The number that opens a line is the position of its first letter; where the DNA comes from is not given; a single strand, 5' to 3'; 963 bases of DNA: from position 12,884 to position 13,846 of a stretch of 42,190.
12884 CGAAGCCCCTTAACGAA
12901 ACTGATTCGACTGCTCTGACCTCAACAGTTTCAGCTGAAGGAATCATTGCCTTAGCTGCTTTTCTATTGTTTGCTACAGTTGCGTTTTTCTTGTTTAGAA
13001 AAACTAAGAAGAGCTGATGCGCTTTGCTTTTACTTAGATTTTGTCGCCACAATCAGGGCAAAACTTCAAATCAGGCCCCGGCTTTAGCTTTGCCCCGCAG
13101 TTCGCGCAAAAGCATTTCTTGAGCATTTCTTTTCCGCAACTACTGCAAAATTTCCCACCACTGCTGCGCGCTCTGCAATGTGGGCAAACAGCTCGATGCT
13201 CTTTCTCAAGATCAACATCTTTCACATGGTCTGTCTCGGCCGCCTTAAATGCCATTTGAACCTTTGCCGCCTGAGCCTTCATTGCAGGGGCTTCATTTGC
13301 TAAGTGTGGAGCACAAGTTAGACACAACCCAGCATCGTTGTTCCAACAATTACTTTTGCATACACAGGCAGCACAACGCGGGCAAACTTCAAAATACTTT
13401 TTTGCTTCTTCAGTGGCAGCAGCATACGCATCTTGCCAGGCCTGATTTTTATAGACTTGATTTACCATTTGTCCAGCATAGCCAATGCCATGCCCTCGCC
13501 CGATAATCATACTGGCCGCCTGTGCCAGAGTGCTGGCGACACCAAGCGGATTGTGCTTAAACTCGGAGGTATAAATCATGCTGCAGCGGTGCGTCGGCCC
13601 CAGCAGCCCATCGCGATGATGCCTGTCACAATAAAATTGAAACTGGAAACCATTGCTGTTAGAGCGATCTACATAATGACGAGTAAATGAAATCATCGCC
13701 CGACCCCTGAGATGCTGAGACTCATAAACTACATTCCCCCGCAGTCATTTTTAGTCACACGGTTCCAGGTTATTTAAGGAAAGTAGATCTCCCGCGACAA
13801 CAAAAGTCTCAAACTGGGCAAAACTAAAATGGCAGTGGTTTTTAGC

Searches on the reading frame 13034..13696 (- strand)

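Call 61: search_protein_families(library=pfam, proteins=[window:13034-13696:-], max_evalue=0.0001)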
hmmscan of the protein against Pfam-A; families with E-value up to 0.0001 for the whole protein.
window:13034-13696:- (220 aa): 1 family
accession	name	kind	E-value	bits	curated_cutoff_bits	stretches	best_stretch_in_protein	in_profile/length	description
PF12773.13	DZR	-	4.4e-05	24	27.3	1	171-217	1-45/45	Double zinc ribbon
